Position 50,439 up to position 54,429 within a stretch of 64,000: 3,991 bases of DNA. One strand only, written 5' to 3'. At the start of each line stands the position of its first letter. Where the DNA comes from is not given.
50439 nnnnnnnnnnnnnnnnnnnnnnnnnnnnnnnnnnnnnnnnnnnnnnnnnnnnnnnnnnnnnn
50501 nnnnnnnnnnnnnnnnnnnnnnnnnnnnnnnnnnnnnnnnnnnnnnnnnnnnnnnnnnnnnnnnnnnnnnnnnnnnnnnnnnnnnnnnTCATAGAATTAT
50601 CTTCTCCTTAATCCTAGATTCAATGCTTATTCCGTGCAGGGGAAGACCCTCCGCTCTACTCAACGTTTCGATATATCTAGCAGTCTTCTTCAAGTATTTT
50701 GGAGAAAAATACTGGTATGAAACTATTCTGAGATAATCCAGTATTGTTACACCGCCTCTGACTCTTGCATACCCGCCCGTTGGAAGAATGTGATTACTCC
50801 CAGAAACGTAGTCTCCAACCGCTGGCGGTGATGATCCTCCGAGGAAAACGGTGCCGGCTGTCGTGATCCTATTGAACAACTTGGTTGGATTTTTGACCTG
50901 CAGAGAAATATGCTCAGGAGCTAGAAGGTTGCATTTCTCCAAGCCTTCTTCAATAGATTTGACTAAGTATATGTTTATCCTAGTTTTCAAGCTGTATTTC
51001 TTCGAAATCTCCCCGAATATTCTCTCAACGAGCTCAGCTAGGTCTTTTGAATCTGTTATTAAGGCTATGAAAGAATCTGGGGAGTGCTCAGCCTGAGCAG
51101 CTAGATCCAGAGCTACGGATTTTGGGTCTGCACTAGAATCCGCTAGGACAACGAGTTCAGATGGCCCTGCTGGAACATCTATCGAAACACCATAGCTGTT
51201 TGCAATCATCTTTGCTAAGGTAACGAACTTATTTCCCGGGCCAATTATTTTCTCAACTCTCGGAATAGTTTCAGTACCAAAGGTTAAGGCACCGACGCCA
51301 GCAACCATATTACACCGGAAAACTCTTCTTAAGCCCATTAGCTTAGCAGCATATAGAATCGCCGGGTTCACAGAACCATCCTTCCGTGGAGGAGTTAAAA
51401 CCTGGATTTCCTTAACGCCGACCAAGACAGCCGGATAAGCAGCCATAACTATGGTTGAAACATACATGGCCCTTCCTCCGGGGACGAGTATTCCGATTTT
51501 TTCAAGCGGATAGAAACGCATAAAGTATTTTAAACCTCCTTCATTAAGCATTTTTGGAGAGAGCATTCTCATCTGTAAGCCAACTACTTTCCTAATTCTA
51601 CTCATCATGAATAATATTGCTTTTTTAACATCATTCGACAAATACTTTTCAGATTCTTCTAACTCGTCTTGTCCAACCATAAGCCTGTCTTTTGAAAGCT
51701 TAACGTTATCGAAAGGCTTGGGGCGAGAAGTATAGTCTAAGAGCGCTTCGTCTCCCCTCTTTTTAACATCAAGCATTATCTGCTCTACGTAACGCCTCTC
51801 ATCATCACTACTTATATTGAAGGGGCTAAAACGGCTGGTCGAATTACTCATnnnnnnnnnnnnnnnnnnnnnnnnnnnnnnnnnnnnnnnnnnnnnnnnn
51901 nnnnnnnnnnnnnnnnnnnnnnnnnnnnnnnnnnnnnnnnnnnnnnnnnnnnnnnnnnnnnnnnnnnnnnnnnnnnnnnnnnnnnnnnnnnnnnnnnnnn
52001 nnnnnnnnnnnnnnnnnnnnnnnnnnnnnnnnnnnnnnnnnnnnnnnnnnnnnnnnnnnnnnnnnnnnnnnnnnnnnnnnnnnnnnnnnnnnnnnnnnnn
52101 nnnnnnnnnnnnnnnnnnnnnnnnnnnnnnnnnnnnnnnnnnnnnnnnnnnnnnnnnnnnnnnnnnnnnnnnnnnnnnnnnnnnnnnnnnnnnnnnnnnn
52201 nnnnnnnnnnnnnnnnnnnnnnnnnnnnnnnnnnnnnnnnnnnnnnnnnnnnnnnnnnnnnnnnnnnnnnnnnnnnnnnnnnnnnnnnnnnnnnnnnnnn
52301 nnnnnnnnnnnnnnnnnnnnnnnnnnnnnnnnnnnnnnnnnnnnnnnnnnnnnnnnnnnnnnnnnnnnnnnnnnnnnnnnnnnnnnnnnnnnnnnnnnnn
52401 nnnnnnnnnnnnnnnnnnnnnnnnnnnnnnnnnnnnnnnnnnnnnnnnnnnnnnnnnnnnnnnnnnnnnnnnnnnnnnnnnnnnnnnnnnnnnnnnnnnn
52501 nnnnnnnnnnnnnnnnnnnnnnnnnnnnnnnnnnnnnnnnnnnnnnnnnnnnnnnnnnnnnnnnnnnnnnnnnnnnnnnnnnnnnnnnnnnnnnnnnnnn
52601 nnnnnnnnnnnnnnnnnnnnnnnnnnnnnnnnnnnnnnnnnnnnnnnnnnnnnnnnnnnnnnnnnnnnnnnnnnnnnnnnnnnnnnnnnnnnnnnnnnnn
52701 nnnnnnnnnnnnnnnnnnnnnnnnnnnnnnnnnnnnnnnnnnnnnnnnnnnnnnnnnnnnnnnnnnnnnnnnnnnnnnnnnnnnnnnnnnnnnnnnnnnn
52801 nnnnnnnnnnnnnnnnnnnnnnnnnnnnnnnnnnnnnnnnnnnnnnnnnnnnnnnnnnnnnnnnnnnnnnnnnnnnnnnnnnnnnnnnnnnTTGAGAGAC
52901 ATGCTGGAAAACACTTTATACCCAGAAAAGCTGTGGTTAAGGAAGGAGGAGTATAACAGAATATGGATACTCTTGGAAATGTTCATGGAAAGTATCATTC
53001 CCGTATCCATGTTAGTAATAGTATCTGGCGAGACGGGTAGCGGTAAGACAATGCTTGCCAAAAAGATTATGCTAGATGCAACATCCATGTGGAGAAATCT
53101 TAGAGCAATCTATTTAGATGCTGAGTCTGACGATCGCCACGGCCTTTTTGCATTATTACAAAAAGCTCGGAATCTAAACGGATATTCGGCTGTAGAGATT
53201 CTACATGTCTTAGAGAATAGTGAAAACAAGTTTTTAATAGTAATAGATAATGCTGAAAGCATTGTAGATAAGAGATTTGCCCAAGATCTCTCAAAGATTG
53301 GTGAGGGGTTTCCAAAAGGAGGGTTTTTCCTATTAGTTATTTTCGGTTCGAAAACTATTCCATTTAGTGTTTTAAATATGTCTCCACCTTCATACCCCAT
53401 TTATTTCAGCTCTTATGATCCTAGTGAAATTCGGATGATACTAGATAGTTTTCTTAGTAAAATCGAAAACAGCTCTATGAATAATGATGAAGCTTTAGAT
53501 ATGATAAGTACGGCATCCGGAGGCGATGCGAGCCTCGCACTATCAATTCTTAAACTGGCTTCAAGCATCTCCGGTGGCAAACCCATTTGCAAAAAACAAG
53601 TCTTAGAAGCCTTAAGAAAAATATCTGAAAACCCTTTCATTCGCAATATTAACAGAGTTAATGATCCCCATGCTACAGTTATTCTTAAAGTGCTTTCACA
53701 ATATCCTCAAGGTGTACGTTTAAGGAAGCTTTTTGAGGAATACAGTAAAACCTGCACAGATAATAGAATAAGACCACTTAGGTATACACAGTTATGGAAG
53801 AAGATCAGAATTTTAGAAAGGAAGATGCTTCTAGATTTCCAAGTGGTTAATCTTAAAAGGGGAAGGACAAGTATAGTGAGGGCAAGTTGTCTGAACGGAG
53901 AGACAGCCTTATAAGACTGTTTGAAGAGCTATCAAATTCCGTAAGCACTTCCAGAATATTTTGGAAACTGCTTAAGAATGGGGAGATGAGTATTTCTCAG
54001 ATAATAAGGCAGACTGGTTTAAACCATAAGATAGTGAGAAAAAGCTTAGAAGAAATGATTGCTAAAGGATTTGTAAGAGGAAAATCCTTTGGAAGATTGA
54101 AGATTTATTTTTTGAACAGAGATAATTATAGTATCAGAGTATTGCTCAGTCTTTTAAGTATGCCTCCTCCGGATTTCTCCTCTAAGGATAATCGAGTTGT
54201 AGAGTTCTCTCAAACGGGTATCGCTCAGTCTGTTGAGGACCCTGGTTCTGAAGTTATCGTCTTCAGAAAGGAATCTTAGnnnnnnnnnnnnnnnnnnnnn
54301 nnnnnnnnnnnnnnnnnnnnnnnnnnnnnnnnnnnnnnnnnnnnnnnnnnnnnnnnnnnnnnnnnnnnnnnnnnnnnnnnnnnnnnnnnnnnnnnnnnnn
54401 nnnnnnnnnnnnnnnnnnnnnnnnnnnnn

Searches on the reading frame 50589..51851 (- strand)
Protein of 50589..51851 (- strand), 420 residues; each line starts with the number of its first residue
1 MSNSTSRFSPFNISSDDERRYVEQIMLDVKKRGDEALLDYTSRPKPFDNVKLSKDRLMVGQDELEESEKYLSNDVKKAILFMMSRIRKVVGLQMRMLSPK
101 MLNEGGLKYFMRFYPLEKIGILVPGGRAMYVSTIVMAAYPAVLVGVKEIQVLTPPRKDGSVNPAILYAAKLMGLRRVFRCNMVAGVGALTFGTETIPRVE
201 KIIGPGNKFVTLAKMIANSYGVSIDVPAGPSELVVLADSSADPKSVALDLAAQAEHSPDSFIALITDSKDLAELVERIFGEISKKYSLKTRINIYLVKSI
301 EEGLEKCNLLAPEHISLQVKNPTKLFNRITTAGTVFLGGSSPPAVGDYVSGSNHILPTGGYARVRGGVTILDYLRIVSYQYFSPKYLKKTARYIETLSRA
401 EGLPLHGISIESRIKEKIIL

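Call 61: search_protein_families(library=pfam, max_evalue=0.00001, proteins=[window:50589-51851:-])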
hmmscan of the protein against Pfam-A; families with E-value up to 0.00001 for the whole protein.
window:50589-51851:- (420 aa): 1 family
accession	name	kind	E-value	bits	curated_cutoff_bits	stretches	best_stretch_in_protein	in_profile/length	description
PF00815.25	Histidinol_dh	-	4.3e-121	405.2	27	1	16-413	9-410/411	Histidinol dehydrogenase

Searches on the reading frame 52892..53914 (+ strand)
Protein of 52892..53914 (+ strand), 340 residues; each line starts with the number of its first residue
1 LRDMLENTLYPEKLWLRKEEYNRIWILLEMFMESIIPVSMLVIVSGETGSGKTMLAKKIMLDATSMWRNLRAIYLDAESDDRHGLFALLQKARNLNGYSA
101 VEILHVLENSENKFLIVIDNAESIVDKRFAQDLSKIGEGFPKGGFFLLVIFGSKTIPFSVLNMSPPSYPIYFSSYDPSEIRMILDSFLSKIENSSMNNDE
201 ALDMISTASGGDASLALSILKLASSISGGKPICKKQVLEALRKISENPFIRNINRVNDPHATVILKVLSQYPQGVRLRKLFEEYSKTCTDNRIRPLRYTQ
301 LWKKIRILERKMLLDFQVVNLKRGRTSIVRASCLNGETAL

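Call 53: search_protein_families(library=pfam, proteins=[window:52892-53914:+])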
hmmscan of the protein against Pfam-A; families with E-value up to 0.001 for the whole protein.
window:52892-53914:+ (340 aa): 6 families
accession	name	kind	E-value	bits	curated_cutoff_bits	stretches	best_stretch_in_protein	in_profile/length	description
PF05729.18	NACHT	-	6.4e-06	26.5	26.7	1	41-126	2-95/167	NACHT domain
PF13401.12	AAA_22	-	8.5e-06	26.6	27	1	41-138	7-109/130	AAA domain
PF09079.17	Cdc6_C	-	9e-06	26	25.1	1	273-331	27-86/96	CDC6, C terminal winged helix domain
PF25199.1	nSTAND_NTPase5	-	2.1e-05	24.8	34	1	41-137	43-123/145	Novel STAND NTPase 5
PF20720.3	nSTAND3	-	0.00014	22.1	27.2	1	41-75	19-51/155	Novel STAND NTPase 3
PF00270.35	DEAD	-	0.00092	19.4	26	0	42-75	17-51/167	DEAD/DEAH box helicase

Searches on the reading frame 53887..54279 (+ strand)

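Call 53: search_protein_families(library=pfam, proteins=[window:53887-54279:+])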
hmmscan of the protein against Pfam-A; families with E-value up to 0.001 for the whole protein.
window:53887-54279:+ (130 aa): 3 families
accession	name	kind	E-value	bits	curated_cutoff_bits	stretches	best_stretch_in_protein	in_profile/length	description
PF01978.25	TrmB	-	5.3e-06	26.6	25.6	1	22-67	11-56/68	Sugar-specific transcriptional regulator TrmB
PF08221.17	HTH_9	-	0.00012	22.5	23.4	1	23-63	17-57/62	RNA polymerase III subunit RPC82 helix-turn-helix domain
PF01022.26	HTH_5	-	0.00026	21.2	22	1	27-63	9-45/47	Bacterial regulatory protein, arsR family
